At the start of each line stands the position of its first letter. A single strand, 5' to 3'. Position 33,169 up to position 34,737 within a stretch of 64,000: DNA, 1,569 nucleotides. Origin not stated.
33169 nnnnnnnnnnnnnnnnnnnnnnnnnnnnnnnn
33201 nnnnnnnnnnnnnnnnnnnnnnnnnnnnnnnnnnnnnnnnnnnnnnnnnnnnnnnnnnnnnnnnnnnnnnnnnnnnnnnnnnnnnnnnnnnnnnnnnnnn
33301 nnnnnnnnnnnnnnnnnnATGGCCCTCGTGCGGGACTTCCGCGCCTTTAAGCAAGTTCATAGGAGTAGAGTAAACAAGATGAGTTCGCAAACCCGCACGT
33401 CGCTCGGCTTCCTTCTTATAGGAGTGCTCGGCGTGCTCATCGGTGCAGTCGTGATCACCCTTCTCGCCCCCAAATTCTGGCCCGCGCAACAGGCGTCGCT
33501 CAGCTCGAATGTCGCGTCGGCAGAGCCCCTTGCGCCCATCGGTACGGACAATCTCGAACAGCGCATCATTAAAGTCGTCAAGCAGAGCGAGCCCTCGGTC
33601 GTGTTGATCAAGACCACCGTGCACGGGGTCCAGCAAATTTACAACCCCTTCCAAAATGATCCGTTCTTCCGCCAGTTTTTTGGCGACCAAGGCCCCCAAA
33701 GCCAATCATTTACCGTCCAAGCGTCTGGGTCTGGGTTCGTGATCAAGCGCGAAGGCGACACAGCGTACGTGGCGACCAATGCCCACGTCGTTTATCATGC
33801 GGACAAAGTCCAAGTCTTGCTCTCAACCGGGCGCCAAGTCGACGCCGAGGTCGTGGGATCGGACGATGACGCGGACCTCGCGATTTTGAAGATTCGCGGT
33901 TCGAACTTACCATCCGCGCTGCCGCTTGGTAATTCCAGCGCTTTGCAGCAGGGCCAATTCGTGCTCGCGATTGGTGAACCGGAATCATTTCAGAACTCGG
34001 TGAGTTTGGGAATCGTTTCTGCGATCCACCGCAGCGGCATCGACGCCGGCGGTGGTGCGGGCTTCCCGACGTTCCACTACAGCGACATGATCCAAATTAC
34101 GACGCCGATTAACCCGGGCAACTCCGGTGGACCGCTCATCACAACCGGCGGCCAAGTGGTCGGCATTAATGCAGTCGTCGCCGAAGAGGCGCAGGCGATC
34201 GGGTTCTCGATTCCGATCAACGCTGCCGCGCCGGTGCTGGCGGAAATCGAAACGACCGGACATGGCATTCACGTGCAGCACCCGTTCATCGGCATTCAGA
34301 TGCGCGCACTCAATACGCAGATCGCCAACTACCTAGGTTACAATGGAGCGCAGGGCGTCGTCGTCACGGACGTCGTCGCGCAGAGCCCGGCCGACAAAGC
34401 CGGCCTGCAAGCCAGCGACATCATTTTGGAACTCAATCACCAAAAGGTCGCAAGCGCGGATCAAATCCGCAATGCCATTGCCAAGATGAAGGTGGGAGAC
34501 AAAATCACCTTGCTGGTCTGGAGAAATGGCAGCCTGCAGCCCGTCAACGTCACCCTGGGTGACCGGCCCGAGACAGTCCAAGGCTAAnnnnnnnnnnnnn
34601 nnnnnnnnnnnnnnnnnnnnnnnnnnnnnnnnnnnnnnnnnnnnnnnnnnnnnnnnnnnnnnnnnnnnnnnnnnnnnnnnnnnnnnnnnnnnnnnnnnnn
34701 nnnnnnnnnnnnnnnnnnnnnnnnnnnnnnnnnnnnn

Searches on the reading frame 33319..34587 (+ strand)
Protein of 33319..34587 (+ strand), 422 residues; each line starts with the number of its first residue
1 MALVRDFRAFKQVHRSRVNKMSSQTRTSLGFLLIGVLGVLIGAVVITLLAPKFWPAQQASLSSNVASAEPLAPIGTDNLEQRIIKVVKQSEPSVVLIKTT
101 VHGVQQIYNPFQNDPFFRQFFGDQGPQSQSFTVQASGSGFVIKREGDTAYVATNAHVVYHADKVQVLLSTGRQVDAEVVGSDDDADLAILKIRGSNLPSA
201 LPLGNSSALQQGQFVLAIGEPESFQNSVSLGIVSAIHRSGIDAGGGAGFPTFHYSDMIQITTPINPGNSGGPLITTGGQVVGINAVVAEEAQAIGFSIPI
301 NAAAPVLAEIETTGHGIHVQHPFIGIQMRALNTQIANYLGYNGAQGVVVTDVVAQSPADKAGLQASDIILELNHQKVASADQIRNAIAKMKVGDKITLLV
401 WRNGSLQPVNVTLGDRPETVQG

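Call 5: search_protein_families(library=pfam, proteins=[window:33319-34587:+])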
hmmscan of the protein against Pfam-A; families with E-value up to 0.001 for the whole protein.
window:33319-34587:+ (422 aa): 6 families
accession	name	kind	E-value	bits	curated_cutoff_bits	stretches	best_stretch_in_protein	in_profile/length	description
PF13365.12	Trypsin_2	-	6.5e-31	108.5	27.6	1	137-283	1-144/144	Trypsin-like peptidase domain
PF13180.12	PDZ_2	-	3.5e-18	66.1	27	1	322-413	1-80/80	PDZ domain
PF00089.32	Trypsin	-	3.2e-16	60.3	20.6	1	138-305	28-218/220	Trypsin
PF17820.7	PDZ_6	-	6.4e-12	45.5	27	1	348-402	1-54/54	PDZ domain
PF00595.29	PDZ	-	1e-10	42.3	23.2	1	323-400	11-80/81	PDZ domain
PF04495.20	GRASP55_65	-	0.00055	20.7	27.7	0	347-404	45-102/138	GRASP55/65 PDZ-like domain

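Call 15: find_related_loci(query=window:33379-34587:+, collection=genome_contigs, flank=6000)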
Query window:33379-34587:+ (402 aa) in genome_contigs; peptide patterns used: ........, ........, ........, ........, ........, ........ (x = any residue, [..] = any of these).
199 stretches matched a pattern; 85 encode a relative of the query (tblastn E <= 1e-3); the best 80 are kept; 80 distinct loci.
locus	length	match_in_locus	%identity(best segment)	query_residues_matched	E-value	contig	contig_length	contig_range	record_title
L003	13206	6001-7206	98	1-402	0e+0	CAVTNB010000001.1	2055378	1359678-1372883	MAG: uncultured proteobacterium isolate MFD02248.bin.2.139 genome assembly, contig: contig_15771, whole genome shotgun s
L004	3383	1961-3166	89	1-402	0e+0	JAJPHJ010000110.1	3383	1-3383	MAG: Proteobacteria bacterium isolate Centralia_MAG_155 k107_33604236, whole genome shotgun sequence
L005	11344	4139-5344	87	1-402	0e+0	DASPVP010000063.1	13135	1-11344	MAG TPA_asm: Candidatus Acidiferrales bacterium isolate SMAG_U12332 k141_24157, whole genome shotgun sequence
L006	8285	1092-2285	75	1-400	0e+0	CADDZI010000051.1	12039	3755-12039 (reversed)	unidentified bacterium isolate 15 genome assembly, contig: NODE_3855_length_12039_cov_18.026696, whole genome shotgun se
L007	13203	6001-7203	78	1-400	0e+0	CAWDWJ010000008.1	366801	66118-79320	MAG: Candidatus Eremiobacteraeota bacterium isolate MFD05705.bin.2.6 genome assembly, contig: contig_86343, whole genome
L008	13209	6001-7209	73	1-400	0e+0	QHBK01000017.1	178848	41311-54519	MAG: Candidatus Eremiobacter antarcticus isolate RRmetagenome_bin22 25913.lane1.1__paired__contig_898, whole genome shot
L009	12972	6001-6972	41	72-401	4e-68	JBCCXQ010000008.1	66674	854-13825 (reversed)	MAG: Cyanobacteria bacterium P01_F01_bin.13 k141_380581_length_66674_cov_62.8850, whole genome shotgun sequence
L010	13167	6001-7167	37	6-401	6e-68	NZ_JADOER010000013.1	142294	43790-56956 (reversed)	Leptothoe kymatousa TAU-MAC 1615 scaffold52_cov381, whole genome shotgun sequence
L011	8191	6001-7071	39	35-401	2e-67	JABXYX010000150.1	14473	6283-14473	Brasilonema sp. CT11 contig228, whole genome shotgun sequence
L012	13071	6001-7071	39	35-401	7e-67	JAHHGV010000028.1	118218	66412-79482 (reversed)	MAG: Brasilonema angustatum HA4187-MV1 scaffold_66_c1, whole genome shotgun sequence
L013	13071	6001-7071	39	35-401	4e-66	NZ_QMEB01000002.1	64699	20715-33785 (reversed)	Brasilonema bromeliae SPC951 NODE_273_length_64699_cov_4.973021, whole genome shotgun sequence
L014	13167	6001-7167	37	6-401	6e-66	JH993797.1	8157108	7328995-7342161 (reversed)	Leptolyngbya sp. PCC 7375 genomic scaffold Lepto7375DRAFT_LPA.5, whole genome shotgun sequence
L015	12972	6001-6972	41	72-401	6e-65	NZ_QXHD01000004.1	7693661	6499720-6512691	Adonisia turfae CCMR0081 Scaffold_3b, whole genome shotgun sequence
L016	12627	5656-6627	41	72-401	8e-65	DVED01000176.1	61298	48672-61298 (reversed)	MAG TPA_asm: Oscillatoriales cyanobacterium M59_W2019_021 k99_130089, whole genome shotgun sequence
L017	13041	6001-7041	40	49-401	1e-64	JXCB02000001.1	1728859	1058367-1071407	Tolypothrix campylonemoides VB511288 scaffold_000, whole genome shotgun sequence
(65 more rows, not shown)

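Call 23: find_related_loci(query=window:33379-34587:+, collection=metagenome_contigs, flank=5000)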
Query window:33379-34587:+ (402 aa) in metagenome_contigs; peptide patterns used: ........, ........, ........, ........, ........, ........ (x = any residue, [..] = any of these).
301 stretches matched a pattern; 37 encode a relative of the query (tblastn E <= 1e-3); 37 distinct loci.
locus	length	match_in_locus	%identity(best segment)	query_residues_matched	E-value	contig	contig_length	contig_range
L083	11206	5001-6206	99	1-402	0e+0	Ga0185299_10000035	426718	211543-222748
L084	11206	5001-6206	89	1-402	0e+0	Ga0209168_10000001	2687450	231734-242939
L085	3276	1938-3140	78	1-400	0e+0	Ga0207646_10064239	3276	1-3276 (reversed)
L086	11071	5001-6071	39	35-401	6e-68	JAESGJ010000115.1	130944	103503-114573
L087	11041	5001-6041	41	49-401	5e-65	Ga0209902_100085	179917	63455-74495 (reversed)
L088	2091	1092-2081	40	63-400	1e-65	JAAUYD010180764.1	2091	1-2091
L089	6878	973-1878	41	93-398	3e-63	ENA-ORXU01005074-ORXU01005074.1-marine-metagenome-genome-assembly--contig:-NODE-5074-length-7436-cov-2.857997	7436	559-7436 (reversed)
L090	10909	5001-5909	39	94-397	6e-61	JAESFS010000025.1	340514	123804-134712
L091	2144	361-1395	38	54-395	1e-61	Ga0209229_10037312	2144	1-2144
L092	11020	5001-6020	38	54-394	1e-60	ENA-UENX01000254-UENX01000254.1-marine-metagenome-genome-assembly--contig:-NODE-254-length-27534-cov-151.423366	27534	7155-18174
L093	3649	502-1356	42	109-401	2e-60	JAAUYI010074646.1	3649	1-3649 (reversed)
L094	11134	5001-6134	35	9-384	2e-59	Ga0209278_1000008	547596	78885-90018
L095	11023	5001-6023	37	54-395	1e-58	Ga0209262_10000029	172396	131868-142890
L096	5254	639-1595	40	63-382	2e-57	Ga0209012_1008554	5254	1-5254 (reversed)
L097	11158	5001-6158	37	19-402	6e-57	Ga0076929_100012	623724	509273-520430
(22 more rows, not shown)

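Call 26: find_homologous_proteins(query=window:33379-34587:+, max_evalue=1e-60)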
Query window:33379-34587:+ (402 aa): 508 proteins with E <= 1e-60 among 8000 candidates; the best 120 are listed.
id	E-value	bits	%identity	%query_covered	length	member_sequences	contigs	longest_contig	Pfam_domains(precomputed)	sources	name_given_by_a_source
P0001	2.9e-256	867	100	100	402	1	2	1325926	PF13365.13,PF17820.8,PF00595.30,PF13180.13,PF00089.33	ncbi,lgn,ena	-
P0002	1.2e-247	839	97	100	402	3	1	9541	PF13365.13,PF17820.8,PF00595.30,PF13180.13,PF00089.33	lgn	-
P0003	1.6e-232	789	89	100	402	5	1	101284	PF13365.13,PF17820.8,PF00595.30,PF13180.13,PF00089.33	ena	-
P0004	4.3e-225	765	87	100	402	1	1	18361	PF13365.13,PF17820.8,PF00595.30,PF13180.13,PF00089.33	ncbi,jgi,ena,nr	ncbi:MAG TPA: trypsin-like peptidase domain-containing protein [Candidatus Acidoferrales bacterium]|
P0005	7.7e-221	751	87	100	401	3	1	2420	PF13365.13,PF17820.8,PF00595.30,PF13180.13,PF00089.33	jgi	jgi:serine protease Do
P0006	4.0e-212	722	82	100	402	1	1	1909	PF13365.13,PF17820.8,PF00595.30,PF13180.13,PF00089.33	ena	-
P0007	5.9e-211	718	81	100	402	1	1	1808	PF13365.13,PF17820.8,PF00595.30,PF13180.13,PF00089.33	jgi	jgi:serine protease Do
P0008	2.6e-207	706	80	100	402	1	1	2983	PF13365.13,PF17820.8,PF00595.30,PF13180.13,PF00089.33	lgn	-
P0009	1.9e-202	690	77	100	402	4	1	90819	PF13365.13,PF17820.8,PF00595.30,PF13180.13,PF00089.33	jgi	jgi:S1-C subfamily serine protease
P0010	9.7e-202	688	78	100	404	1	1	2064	PF13365.13,PF17820.8,PF00595.30,PF13180.13,PF00089.33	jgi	jgi:S1-C subfamily serine protease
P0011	2.5e-201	687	78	100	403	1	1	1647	PF13365.13,PF17820.8,PF00595.30,PF13180.13,PF00089.33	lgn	-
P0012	5.0e-201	686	78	100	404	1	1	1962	PF13365.13,PF17820.8,PF00595.30,PF13180.13,PF00089.33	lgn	-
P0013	6.0e-201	685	78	100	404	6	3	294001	PF13365.13,PF17820.8,PF00595.30,PF13180.13,PF00089.33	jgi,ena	-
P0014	1.0e-200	685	78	100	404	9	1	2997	PF13365.13,PF17820.8,PF00595.30,PF13180.13,PF00089.33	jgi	jgi:serine protease Do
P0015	1.7e-200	684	78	100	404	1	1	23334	PF13365.13,PF17820.8,PF00595.30,PF13180.13,PF00089.33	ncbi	-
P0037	5.4e-151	521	64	99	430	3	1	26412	PF13365.13,PF17820.8,PF00595.30,PF13180.13,PF00089.33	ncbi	-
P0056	1.7e-142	493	62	89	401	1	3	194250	PF13365.13,PF17820.8,PF00595.30,PF13180.13,PF00089.33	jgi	jgi:serine protease Do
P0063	1.7e-135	470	63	86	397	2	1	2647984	PF13365.13,PF17820.8,PF00595.30,PF13180.13,PF00089.33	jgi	jgi:serine protease Do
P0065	3.9e-135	469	60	100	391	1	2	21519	PF13365.13,PF17820.8,PF00595.30,PF13180.13,PF00089.33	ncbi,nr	ncbi:MAG: trypsin-like peptidase domain-containing protein [Candidatus Eremiobacteraeota bacterium]|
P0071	1.3e-132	460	59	99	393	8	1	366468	PF13365.13,PF17820.8,PF00595.30,PF13180.13,PF00089.33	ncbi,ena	-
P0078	1.3e-131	457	56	100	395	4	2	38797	PF13365.13,PF17820.8,PF00595.30,PF13180.13,PF00089.33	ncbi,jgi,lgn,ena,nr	ncbi:MAG TPA: trypsin-like peptidase domain-containing protein [Candidatus Binatus sp.]|nr:trypsin-l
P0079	1.6e-131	457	59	99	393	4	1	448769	PF13365.13,PF17820.8,PF00595.30,PF13180.13,PF00089.33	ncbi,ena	-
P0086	6.4e-130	452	57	99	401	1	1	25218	PF13365.13,PF17820.8,PF00595.30,PF13180.13,PF00089.33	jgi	jgi:serine protease Do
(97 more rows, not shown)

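Call 27: find_encoding_contigs(protein=P0063, flank=10000, max_places=1)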
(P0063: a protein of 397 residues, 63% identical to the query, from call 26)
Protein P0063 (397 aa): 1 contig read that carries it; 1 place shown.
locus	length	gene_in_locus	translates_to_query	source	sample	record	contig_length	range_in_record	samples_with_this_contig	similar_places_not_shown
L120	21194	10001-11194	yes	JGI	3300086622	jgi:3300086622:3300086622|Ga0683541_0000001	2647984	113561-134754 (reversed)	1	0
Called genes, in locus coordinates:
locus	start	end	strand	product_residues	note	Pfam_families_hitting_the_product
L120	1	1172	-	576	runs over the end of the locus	PF00753:Lactamase_B, PF12706:Lactamase_B_2, PF23023:Anti-Pycsar_Apyc1 (weak), PF22505:RNase_J_b_CASP, PF07521:RMMBL, PF17770:RNase_J_C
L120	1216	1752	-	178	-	-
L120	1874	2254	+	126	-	PF00392:GntR, PF02082:Rrf2 (weak)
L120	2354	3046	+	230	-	-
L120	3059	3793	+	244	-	PF04893:Yip1 (weak)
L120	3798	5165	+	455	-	PF02321:OEP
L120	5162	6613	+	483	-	PF25917:BSH_RND (weak), PF25990:Beta-barrel_YknX, PF25967:RND-MFP_C (weak), PF25989:YknX_C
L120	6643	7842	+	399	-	PF12704:MacB_PCD, PF02687:FtsX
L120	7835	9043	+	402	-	PF12704:MacB_PCD, PF02687:FtsX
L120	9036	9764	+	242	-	PF00005:ABC_tran, PF02463:SMC_N (faint), PF13304:AAA_21 (faint)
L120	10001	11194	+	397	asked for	PF00089:Trypsin, PF13365:Trypsin_2, PF00595:PDZ (weak), PF13180:PDZ_2, PF17820:PDZ_6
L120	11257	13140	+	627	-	PF00012:HSP70, PF06723:MreB_Mbl, PF00012:HSP70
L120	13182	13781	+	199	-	PF01025:GrpE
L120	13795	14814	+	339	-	PF00226:DnaJ, PF27659:CHP02642 (weak), PF01556:DnaJ_C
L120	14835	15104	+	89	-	PF13411:MerR_1, PF13591:MerR_2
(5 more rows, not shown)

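Call 28: find_encoding_contigs(protein=P0071, flank=10000, max_places=1)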
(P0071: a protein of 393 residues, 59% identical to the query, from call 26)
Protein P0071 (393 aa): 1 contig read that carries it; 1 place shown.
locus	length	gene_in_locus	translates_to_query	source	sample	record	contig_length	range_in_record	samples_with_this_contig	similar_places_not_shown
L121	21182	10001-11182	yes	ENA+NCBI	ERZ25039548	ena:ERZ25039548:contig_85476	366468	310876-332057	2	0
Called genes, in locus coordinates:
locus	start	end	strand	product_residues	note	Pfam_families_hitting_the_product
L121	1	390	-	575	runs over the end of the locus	PF00753:Lactamase_B, PF12706:Lactamase_B_2 (weak), PF23023:Anti-Pycsar_Apyc1 (faint), PF22505:RNase_J_b_CASP, PF07521:RMMBL, PF17770:RNase_J_C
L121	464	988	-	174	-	-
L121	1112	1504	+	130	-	PF00392:GntR, PF02082:Rrf2 (weak)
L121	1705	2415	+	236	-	-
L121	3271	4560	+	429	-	PF02321:OEP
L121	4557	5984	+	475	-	PF25917:BSH_RND (faint), PF25990:Beta-barrel_YknX, PF25967:RND-MFP_C, PF25989:YknX_C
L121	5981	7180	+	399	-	PF12704:MacB_PCD, PF02687:FtsX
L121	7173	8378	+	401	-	PF12704:MacB_PCD, PF02687:FtsX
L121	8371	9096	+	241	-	PF00005:ABC_tran, PF02463:SMC_N (faint), PF13304:AAA_21 (faint)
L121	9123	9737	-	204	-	PF01370:Epimerase, PF05368:NmrA, PF13460:NAD_binding_10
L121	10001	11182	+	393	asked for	PF00089:Trypsin, PF13365:Trypsin_2, PF00595:PDZ, PF13180:PDZ_2, PF17820:PDZ_6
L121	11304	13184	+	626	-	PF00012:HSP70, PF06723:MreB_Mbl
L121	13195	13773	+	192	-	PF01025:GrpE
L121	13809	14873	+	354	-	PF00226:DnaJ, PF01556:DnaJ_C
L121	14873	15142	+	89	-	PF13411:MerR_1, PF13591:MerR_2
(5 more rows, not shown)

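Call 29: find_encoding_contigs(protein=P0078, flank=10000, max_places=1)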
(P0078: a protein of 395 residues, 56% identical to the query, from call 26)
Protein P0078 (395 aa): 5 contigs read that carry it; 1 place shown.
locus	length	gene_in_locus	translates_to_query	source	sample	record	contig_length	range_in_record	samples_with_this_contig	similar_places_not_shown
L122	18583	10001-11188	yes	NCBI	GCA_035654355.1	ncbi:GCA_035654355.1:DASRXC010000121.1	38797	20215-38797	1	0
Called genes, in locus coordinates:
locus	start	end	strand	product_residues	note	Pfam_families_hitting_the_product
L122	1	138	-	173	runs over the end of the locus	-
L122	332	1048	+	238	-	-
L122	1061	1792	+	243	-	PF04893:Yip1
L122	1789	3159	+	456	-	PF02321:OEP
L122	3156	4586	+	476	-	PF25919:BSH_CusB (faint), PF00364:Biotin_lipoyl (faint), PF25917:BSH_RND (weak), PF25984:BSH_YknX (weak), PF25990:Beta-barrel_YknX (weak), PF25967:RND-MFP_C, PF25989:YknX_C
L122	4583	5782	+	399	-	PF12704:MacB_PCD, PF02687:FtsX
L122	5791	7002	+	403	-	PF12704:MacB_PCD, PF02687:FtsX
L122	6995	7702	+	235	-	PF02463:SMC_N (faint), PF00005:ABC_tran, PF13304:AAA_21 (faint)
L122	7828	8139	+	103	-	PF12840:HTH_20, PF01022:HTH_5, PF12802:MarR_2, PF13412:HTH_24 (weak), PF13518:HTH_28 (weak)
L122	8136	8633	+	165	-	PF08327:AHSA1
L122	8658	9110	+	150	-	-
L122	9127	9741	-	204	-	PF01370:Epimerase (weak), PF05368:NmrA, PF13460:NAD_binding_10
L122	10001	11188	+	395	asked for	PF00089:Trypsin, PF13365:Trypsin_2, PF00595:PDZ, PF13180:PDZ_2, PF17820:PDZ_6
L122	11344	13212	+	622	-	PF00012:HSP70, PF06723:MreB_Mbl, PF00012:HSP70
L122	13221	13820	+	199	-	PF01025:GrpE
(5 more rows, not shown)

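Call 30: find_encoding_contigs(protein=P0056, flank=10000, max_places=1)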
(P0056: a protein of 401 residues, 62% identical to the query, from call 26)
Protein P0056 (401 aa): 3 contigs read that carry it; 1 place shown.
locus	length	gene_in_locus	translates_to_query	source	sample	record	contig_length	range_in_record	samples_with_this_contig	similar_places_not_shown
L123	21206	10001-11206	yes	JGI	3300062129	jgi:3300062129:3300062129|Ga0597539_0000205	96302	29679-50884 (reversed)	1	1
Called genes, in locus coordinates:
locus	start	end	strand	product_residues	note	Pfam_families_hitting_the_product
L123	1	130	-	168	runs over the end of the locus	-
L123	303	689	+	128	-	PF00392:GntR, PF02082:Rrf2 (weak)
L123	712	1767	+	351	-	PF01145:Band_7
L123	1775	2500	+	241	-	-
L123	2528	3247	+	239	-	PF04893:Yip1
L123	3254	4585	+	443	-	PF02321:OEP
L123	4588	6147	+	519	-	PF25917:BSH_RND (faint), PF25967:RND-MFP_C (faint), PF25989:YknX_C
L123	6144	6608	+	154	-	PF07853:DUF1648 (weak)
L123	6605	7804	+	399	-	PF12704:MacB_PCD, PF02687:FtsX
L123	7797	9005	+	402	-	PF12704:MacB_PCD, PF02687:FtsX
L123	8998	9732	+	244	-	PF00005:ABC_tran, PF02463:SMC_N (faint), PF13304:AAA_21 (faint)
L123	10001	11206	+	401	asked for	PF00089:Trypsin, PF13365:Trypsin_2, PF00595:PDZ, PF13180:PDZ_2, PF17820:PDZ_6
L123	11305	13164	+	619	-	PF00012:HSP70, PF06723:MreB_Mbl, PF00012:HSP70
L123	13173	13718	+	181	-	PF01025:GrpE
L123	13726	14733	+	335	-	PF00226:DnaJ, PF01556:DnaJ_C, PF27659:CHP02642 (weak)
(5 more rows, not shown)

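Call 35: search_protein_families(library=ncbifam, proteins=[window:33379-34587:+], max_evalue=0.001)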
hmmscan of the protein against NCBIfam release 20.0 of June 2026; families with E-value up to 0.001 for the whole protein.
window:33379-34587:+ (402 aa): 23 families
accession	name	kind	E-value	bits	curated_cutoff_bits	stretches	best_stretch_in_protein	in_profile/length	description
TIGR02037.1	degP_htrA_DO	subfamily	4.8e-91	305.9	416.2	1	63-399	3-333/434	Do family serine endopeptidase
NF041521.1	HhoA_HhoB_HtrA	equivalog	9.9e-86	288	450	1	63-394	3-332/335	HhoA/HhoB/HtrA family serine endopeptidase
NF047968.1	SerProtHtrA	equivalog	1.3e-59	202.4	470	1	13-393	2-357/357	serine protease HtrA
TIGR02038.1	protease_degS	equivalog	1.9e-58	198.3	422.95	1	108-396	71-349/351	outer membrane-stress sensor serine endopeptidase DegS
NF008189.1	PRK10942.1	equivalog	4.2e-55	187.1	720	1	87-394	86-382/477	serine endoprotease DegP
NF007526.1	PRK10139.1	equivalog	7.5e-53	179.8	756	1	64-395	43-361/456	serine endoprotease DegQ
NF008147.1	PRK10898.1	equivalog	9.6e-50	169.7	408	1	108-395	71-349/352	outer membrane-stress sensor serine endopeptidase DegS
NF053637.1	SerProtHtrAspr2045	equivalog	2.2e-49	168.4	650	1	73-393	65-386/394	serine protease HtrA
NF050055.1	SerProtHtrAMycob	equivalog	3.1e-43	148.4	800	1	110-389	222-494/502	serine protease HtrA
NF040960.1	MamE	equivalog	7.7e-41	140.4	800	2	61-284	71-287/659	magnetosome formation protease MamE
NF033740.0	MarP_fam_protase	equivalog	1.4e-22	80.3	250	1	112-293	208-380/390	MarP family serine protease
NF040961.1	MamO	equivalog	1.8e-14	53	800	1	115-357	98-335/648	magnetosome protein MamO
NF041199.1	trx7_PDZ_seleno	equivalog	1.2e-08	34.3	300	1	324-394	202-273/390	Trx7/PDZ domain-containing (seleno)protein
TIGR02860.1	spore_IV_B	equivalog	8.1e-07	28.3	305.25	1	330-385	118-172/402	SpoIVB peptidase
NF040965.1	MamP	equivalog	1.4e-06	28.2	300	1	303-388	113-197/290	magnetosome magnetite formation protein MamP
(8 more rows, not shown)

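Call 43: find_encoding_contigs(protein=P0037, flank=10000, max_places=1)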
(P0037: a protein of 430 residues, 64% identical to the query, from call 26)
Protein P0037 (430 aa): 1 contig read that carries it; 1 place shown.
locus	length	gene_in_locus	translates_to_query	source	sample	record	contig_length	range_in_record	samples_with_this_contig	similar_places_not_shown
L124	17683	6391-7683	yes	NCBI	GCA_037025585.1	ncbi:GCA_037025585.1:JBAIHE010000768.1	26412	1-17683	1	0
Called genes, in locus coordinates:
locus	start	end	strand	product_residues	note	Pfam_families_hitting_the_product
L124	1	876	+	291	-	?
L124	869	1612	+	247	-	PF00005:ABC_tran, PF02463:SMC_N (faint), PF13304:AAA_21 (faint)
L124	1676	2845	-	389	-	-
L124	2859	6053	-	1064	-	PF13620:CarboxypepD_reg, PF13715:CarbopepD_reg_2, PF00593:TonB_dep_Rec_b-barrel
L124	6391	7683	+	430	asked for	PF00089:Trypsin, PF13365:Trypsin_2, PF00595:PDZ, PF13180:PDZ_2, PF17820:PDZ_6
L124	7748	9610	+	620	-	PF00012:HSP70, PF06723:MreB_Mbl, PF00012:HSP70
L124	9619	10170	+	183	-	PF01025:GrpE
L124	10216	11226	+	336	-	PF00226:DnaJ, PF01556:DnaJ_C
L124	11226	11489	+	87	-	PF13411:MerR_1, PF13591:MerR_2, PF00376:MerR (weak)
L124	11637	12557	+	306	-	-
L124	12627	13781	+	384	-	PF02771:Acyl-CoA_dh_N, PF02770:Acyl-CoA_dh_M, PF00441:Acyl-CoA_dh_1, PF08028:Acyl-CoA_dh_2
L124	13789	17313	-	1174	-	PF02574:S-methyl_trans, PF00809:Pterin_bind, PF02607:B12-binding_2, PF02310:B12-binding, PF02965:Met_synt_B12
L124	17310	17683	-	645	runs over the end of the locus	PF16177:ACAS_N, PF00501:AMP-binding, PF13193:AMP-binding_C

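Call 44: find_encoding_contigs(protein=P0065, flank=10000, max_places=1)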
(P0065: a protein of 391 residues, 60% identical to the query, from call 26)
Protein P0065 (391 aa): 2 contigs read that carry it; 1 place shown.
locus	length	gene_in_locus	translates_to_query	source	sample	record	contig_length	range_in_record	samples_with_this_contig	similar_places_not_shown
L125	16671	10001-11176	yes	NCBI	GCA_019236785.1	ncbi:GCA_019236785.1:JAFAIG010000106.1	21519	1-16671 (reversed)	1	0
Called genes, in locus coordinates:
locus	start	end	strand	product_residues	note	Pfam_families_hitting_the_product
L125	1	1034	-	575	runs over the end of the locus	PF00753:Lactamase_B, PF12706:Lactamase_B_2, PF23023:Anti-Pycsar_Apyc1 (faint), PF22505:RNase_J_b_CASP, PF07521:RMMBL, PF17770:RNase_J_C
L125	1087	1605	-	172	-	-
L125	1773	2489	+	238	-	-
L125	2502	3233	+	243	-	PF04893:Yip1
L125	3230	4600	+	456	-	PF02321:OEP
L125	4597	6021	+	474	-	PF25919:BSH_CusB (faint), PF00364:Biotin_lipoyl (faint), PF25917:BSH_RND (weak), PF25984:BSH_YknX (weak), PF26002:Beta-barrel_AprE (faint), PF25990:Beta-barrel_YknX, PF25967:RND-MFP_C, PF25989:YknX_C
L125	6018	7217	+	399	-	PF12704:MacB_PCD, PF02687:FtsX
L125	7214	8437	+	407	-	PF12704:MacB_PCD, PF02687:FtsX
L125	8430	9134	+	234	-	PF02463:SMC_N (faint), PF00005:ABC_tran, PF13304:AAA_21 (faint)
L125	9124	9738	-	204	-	PF01370:Epimerase (weak), PF05368:NmrA, PF13460:NAD_binding_10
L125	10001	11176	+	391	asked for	PF00089:Trypsin, PF13365:Trypsin_2, PF00595:PDZ, PF13180:PDZ_2, PF17820:PDZ_6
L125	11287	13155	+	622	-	PF00012:HSP70, PF06723:MreB_Mbl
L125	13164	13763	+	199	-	PF01025:GrpE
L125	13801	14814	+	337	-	PF00226:DnaJ, PF01556:DnaJ_C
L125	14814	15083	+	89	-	PF13411:MerR_1, PF13591:MerR_2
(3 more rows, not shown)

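Call 45: find_encoding_contigs(protein=P0079, flank=10000, max_places=1)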
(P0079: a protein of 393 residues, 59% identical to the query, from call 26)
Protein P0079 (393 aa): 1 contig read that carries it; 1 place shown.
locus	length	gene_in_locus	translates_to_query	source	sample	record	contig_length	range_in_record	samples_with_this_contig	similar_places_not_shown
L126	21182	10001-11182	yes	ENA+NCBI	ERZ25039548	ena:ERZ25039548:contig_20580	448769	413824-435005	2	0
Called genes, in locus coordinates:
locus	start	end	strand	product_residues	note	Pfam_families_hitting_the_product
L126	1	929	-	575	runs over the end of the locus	PF00753:Lactamase_B, PF12706:Lactamase_B_2, PF23023:Anti-Pycsar_Apyc1 (weak), PF22505:RNase_J_b_CASP, PF07521:RMMBL, PF17770:RNase_J_C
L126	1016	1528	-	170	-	-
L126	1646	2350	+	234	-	-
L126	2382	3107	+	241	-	PF04893:Yip1 (weak)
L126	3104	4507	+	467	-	PF02321:OEP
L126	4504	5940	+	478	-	PF00364:Biotin_lipoyl (faint), PF25917:BSH_RND (weak), PF25984:BSH_YknX (faint), PF25990:Beta-barrel_YknX, PF25967:RND-MFP_C (faint), PF25989:YknX_C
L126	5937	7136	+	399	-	PF12704:MacB_PCD, PF02687:FtsX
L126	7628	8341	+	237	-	PF02687:FtsX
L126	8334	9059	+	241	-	PF00005:ABC_tran, PF02463:SMC_N (faint), PF13304:AAA_21 (faint)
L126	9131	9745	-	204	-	PF05368:NmrA, PF13460:NAD_binding_10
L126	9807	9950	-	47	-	-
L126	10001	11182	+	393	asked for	PF00089:Trypsin, PF13365:Trypsin_2, PF00595:PDZ, PF13180:PDZ_2, PF17820:PDZ_6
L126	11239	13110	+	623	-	PF00012:HSP70, PF06723:MreB_Mbl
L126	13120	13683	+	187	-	PF01025:GrpE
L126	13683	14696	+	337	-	PF00226:DnaJ, PF01556:DnaJ_C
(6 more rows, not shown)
